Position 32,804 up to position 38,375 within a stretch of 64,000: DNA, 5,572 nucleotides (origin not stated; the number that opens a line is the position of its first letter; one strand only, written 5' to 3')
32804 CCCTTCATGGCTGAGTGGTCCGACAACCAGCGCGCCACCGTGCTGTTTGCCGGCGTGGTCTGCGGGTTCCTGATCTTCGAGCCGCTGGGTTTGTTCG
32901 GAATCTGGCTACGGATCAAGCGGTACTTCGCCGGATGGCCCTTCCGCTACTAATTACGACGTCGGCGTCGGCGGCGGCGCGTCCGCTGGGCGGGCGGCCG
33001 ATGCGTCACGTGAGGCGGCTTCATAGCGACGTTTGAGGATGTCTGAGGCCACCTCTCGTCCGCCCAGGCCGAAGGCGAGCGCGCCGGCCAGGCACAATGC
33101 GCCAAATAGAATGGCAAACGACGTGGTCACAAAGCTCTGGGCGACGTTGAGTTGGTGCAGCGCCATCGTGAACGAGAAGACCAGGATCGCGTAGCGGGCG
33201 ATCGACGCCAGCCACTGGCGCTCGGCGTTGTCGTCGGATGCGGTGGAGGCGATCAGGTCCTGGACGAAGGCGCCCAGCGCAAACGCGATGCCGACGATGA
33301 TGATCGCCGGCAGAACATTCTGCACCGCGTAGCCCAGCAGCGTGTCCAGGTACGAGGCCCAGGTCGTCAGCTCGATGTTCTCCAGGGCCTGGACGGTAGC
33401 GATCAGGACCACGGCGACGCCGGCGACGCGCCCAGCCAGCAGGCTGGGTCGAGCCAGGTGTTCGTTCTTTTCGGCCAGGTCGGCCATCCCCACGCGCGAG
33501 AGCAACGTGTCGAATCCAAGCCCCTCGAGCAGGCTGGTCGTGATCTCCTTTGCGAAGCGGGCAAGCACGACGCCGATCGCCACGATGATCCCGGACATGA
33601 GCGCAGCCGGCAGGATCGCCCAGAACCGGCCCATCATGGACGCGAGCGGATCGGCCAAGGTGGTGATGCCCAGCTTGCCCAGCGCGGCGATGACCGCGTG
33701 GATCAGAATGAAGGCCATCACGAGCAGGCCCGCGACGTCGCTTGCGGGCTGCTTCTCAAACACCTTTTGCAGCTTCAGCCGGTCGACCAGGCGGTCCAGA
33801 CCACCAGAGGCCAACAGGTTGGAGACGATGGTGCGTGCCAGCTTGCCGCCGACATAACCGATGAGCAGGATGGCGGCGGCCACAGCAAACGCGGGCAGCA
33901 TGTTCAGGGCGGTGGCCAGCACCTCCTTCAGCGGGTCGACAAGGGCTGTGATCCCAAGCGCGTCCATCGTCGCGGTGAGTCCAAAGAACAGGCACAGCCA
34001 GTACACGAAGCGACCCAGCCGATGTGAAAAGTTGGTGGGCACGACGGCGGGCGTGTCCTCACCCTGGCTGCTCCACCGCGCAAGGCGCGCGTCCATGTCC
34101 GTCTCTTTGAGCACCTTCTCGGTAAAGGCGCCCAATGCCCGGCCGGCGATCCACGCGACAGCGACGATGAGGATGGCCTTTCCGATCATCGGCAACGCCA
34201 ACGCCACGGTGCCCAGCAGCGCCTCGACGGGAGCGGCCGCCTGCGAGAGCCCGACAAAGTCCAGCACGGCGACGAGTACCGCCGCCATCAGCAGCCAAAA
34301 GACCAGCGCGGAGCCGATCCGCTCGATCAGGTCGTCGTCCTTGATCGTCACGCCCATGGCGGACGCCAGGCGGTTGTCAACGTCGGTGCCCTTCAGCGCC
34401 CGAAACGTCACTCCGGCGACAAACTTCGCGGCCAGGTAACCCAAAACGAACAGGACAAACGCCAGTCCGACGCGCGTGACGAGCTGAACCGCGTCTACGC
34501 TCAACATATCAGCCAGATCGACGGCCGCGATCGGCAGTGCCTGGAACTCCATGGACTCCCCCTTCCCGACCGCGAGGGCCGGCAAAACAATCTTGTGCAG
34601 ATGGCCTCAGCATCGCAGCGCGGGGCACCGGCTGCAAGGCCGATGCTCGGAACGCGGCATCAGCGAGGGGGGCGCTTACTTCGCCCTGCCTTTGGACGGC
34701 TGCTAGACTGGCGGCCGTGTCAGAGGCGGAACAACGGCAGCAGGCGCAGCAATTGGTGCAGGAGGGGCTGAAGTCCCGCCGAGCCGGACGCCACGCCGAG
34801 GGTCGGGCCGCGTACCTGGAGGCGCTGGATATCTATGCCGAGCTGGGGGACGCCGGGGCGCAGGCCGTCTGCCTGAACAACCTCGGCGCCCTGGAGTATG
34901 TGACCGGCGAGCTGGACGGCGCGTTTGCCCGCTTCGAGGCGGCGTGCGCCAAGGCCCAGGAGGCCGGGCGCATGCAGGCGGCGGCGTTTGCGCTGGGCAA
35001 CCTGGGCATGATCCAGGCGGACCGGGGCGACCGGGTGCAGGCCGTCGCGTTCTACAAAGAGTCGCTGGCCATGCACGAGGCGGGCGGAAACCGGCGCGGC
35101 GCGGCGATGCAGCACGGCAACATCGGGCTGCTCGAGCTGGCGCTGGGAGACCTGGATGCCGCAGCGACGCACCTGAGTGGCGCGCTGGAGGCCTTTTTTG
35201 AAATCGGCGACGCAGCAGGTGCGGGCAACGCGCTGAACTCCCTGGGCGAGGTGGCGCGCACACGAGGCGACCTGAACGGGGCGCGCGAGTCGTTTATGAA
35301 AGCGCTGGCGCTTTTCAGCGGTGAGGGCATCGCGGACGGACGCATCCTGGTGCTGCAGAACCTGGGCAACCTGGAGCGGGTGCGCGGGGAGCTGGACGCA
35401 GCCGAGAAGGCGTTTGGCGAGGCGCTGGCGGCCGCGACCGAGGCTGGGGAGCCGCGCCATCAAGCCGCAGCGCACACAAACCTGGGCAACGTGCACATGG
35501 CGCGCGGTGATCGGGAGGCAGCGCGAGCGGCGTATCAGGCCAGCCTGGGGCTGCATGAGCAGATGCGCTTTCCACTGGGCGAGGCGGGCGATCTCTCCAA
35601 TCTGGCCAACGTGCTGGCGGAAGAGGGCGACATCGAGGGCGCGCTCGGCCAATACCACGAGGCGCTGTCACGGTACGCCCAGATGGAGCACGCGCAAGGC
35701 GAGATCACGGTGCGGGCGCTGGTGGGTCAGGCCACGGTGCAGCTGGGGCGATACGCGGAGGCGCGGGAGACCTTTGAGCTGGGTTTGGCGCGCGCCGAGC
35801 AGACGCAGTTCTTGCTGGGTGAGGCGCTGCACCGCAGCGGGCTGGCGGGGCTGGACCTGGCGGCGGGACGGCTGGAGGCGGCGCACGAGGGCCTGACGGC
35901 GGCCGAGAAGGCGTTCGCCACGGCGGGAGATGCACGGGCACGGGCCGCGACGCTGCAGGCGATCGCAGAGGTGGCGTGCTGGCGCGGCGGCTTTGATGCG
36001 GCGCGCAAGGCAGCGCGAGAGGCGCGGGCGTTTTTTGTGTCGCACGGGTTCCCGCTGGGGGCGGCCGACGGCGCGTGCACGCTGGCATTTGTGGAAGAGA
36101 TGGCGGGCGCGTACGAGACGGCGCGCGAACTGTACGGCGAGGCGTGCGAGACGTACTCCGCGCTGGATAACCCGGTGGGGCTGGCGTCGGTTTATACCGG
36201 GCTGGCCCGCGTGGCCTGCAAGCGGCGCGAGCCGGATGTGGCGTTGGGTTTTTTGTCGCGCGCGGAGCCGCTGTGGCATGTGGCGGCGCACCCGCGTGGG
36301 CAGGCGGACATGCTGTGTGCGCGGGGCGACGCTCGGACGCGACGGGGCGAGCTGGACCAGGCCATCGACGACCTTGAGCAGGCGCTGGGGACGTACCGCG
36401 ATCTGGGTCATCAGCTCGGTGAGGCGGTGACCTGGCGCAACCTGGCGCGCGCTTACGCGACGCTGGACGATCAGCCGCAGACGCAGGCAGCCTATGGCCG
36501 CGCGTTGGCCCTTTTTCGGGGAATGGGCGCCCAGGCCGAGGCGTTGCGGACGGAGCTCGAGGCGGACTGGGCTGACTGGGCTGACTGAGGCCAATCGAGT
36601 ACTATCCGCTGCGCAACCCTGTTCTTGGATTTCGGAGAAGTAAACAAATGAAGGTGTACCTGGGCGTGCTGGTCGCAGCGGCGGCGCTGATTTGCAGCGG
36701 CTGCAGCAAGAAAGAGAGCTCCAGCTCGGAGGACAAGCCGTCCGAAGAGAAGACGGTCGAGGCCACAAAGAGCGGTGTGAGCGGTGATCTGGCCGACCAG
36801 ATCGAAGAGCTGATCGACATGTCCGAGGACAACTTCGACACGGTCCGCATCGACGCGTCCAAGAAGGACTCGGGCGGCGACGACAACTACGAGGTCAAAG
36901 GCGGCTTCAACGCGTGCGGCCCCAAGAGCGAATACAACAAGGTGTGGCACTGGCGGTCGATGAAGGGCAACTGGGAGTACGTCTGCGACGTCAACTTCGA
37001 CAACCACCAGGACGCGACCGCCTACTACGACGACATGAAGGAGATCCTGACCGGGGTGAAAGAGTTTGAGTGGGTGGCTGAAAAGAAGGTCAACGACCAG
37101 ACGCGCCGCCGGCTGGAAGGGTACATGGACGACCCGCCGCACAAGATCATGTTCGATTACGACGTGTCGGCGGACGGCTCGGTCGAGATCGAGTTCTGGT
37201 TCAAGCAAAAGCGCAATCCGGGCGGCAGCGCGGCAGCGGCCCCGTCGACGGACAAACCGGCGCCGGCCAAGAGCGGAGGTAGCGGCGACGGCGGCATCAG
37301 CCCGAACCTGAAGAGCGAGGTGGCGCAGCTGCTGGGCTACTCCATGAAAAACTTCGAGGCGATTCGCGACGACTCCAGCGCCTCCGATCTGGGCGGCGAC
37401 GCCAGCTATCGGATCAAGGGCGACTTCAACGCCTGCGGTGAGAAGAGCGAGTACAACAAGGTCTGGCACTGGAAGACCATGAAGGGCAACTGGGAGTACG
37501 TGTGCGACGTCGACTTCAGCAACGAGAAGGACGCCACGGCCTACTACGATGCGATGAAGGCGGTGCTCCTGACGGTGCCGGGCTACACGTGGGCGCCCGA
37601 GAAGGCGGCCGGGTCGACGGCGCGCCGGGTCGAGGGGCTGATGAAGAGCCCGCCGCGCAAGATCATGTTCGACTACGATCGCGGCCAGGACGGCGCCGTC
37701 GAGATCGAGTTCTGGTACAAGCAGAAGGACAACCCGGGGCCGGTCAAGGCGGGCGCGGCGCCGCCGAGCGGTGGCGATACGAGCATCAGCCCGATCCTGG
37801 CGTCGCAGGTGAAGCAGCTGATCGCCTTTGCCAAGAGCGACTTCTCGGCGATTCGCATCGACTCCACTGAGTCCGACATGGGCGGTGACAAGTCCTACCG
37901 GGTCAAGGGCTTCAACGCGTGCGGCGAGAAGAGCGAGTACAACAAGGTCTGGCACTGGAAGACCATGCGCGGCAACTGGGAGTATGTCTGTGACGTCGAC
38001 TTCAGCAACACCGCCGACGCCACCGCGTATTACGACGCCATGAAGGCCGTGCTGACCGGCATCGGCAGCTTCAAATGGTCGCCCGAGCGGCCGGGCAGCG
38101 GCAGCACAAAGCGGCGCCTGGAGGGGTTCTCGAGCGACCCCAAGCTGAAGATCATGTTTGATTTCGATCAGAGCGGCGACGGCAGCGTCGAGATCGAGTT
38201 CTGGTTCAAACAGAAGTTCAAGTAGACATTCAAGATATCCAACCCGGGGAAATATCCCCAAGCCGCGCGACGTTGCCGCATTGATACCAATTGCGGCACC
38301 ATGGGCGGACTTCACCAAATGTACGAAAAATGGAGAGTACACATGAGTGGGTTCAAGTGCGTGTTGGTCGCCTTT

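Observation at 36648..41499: Array of three paralogous secreted proteins, each built from three copies of an unrecognised ~160-aa domain (nine copies in all)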

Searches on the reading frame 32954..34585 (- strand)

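Call 17: search_protein_families(library=pfam, proteins=[window:32954-34585:-], max_evalue=0.01)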
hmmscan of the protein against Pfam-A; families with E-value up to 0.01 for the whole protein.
window:32954-34585:- (543 aa): 1 family
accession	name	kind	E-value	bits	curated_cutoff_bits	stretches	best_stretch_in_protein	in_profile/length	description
PF05552.17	MS_channel_1st_1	-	2.7e-33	114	22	4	217-266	1-50/50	Mechanosensitive ion channel, conserved TM helix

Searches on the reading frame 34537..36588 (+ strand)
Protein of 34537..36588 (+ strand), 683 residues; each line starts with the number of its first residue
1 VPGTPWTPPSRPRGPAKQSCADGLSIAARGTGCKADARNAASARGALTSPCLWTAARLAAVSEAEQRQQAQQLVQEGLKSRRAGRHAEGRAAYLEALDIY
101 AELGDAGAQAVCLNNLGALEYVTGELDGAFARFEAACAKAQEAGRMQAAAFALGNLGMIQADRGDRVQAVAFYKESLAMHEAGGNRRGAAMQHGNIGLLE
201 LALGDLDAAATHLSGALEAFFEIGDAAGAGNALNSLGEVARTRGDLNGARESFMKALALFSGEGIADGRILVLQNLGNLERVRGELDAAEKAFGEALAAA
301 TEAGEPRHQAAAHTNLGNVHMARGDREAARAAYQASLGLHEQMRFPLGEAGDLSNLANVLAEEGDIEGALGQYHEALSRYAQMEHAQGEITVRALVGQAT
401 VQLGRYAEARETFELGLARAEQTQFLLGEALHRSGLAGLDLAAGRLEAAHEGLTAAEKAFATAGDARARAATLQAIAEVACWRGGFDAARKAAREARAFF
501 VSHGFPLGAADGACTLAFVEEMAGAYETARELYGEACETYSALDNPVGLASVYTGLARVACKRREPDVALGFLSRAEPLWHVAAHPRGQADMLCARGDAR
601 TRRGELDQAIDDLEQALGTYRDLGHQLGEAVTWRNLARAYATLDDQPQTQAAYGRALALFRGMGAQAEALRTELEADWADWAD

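Call 17: search_protein_families(library=pfam, proteins=[window:34537-36588:+], max_evalue=0.01)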
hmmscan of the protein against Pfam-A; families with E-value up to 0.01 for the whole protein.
window:34537-36588:+ (683 aa): 13 families
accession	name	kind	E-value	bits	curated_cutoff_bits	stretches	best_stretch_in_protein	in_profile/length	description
PF13424.12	TPR_12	-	1.3e-46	157.1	30.1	7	272-341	4-76/77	Tetratricopeptide repeat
PF00515.34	TPR_1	-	1.7e-23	81.8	27.8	1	310-339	1-30/34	Tetratricopeptide repeat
PF07719.23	TPR_2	-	1.6e-22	78.1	27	1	310-337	1-28/34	Tetratricopeptide repeat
PF17874.7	TPR_MalT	-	1.9e-18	67.3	45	3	230-343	40-155/336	MalT-like TPR region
PF13374.12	TPR_10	-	3.6e-18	65.4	27.5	0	110-142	2-34/42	Tetratricopeptide repeat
PF13181.12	TPR_8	-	7.8e-16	57.3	25.7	0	311-339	2-30/34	Tetratricopeptide repeat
PF14938.12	SNAP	-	6.2e-15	55.9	25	2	278-414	43-179/282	Soluble NSF attachment protein, SNAP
PF13176.12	TPR_7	-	3.6e-10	39.5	27.9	0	152-184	1-33/36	Tetratricopeptide repeat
PF13428.12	TPR_14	-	2.1e-07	31.4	23.5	0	273-311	4-42/44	Tetratricopeptide repeat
PF13432.12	TPR_16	-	6.3e-07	30.2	32.7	2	196-262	3-63/65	Tetratricopeptide repeat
PF13414.12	TPR_11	-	1.3e-05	25.2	26.8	0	597-617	1-21/42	TPR repeat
PF14559.12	TPR_19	-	0.0026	18.5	25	1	370-422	4-57/68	Tetratricopeptide repeat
PF09976.15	TPR_21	-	0.0085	16.3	25.5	1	286-338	122-174/193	Tetratricopeptide repeat-like domain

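Call 54: search_protein_families(library=ncbifam, proteins=[window:34717-36588:+], max_evalue=1)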
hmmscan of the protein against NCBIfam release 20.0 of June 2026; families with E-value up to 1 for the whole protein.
window:34717-36588:+ (623 aa): 12 families
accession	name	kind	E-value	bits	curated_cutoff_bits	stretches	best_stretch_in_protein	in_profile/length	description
NF041717.1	HaaA_phane_TPR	equivalog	3.2e-45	154.6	1125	3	10-199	672-861/882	cyclophane-containing RiPP biosynthesis TPR protein HaaT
NF053617.1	SARPRegAfsRStmc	equivalog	1.5e-28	99.3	1430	3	394-606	720-932/986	SARP-family global regulator AfsR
NF053520.1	HK_Porph_FimS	equivalog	1.5e-17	63.1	600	2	3-247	40-281/618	sensor histidine kinase FimS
NF053720.1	NsdA_fam_reg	subfamily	1.9e-17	63.9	75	6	162-332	233-410/432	NsdA family TPR-like regulatory protein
NF047507.1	TPR_BatC_Lepto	exception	1.1e-11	44.6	175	2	214-280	62-126/214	TPR repeat-containing protein BatC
NF002725.1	PRK02603.1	equivalog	2.1e-10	40.8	143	2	262-354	47-137/173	photosystem I assembly protein Ycf3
NF033920.0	C39_PA2778_fam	equivalog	4e-08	33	150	3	246-318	186-252/255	PA2778 family cysteine peptidase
TIGR02795.1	tol_pal_ybgF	equivalog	1.3e-05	25.7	90.1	1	248-327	37-113/119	tol-pal system protein YbgF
NF047371.1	FlcA_CTERM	equivalog_domain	3.1e-05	22.7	300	0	153-203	489-540/646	periplasmic flagellar collar protein FlcA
NF052312.1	T9SS_PorW_SprE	equivalog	0.00014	20.6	250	1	213-282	293-360/716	type IX secretion system periplasmic lipoprotein PorW/SprE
NF053779.1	BT3442_fam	equivalog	0.017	13.9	940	1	36-198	88-250/563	BT3442 family protein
NF047558.1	TPR_END_plus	domain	0.023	14.6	32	0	542-558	11-27/56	TPR end-of-group domain-containing protein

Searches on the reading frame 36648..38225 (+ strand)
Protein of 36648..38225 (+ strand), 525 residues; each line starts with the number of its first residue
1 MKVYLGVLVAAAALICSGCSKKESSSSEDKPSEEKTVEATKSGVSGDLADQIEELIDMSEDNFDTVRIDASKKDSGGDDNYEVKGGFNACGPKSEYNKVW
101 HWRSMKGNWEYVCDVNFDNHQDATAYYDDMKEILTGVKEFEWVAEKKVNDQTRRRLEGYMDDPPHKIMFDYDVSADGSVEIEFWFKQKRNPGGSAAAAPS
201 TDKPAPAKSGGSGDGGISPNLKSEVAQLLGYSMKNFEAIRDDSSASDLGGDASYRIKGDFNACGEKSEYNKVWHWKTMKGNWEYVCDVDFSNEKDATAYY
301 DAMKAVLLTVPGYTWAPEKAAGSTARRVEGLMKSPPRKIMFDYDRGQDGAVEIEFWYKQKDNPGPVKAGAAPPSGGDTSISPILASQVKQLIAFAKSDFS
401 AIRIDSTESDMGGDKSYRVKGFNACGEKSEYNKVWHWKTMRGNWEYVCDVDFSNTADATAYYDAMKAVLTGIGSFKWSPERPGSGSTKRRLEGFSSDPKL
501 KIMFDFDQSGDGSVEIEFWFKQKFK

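Call 3: search_protein_families(library=pfam, proteins=[window:36648-38225:+], max_evalue=1)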
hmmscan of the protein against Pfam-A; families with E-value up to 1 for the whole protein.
window:36648-38225:+ (525 aa): 6 families
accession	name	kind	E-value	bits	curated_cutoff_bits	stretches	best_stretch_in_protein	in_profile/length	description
PF11637.13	UvsW-1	-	0.0019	18.7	25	0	347-361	7-21/56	UvsW.1 domain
PF11624.13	M157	-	0.0048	16.7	25.7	0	282-361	79-161/256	MHC class I-like protein M157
PF08471.15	Ribonuc_red_2_N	-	0.027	15.1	27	0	289-308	82-101/103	Class II vitamin B12-dependent ribonucleotide reductase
PF07172.16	GRP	-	0.077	14.1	30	1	3-54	7-48/90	Glycine rich protein family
PF10738.15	Lpp-LpqN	-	0.25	11.2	22.4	0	233-267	93-125/174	Probable lipoprotein LpqN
PF12829.12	Mhr1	-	0.42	11.2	27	0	108-141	48-80/84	Transcriptional regulation of mitochondrial recombination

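Call 4: search_protein_families(library=ncbifam, proteins=[window:36648-38225:+], max_evalue=1)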
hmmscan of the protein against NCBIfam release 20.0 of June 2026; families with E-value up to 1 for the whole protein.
window:36648-38225:+ (525 aa): 5 families
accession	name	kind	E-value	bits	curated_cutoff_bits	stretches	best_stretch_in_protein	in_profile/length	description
NF045957.1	MHO_1590_dom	subfamily_domain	0.00093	19.4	42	0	332-362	40-70/81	MHO_1590 family protein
NF041428.1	TrsH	subfamily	0.0042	17.2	150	1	1-59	1-53/149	TrsH/TraH family protein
TIGR02722.1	lp_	equivalog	0.061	13.3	110.55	1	5-56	4-52/189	penicillin-binding protein activator LpoB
NF053527.1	lipo_Cory_WKLS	subfamily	0.082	12.8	105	1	7-42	4-39/166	WKL family lipoprotein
NF053526.1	Myco_lipo_LppK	equivalog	0.11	12.4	125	1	3-38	7-42/167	lipoprotein LppK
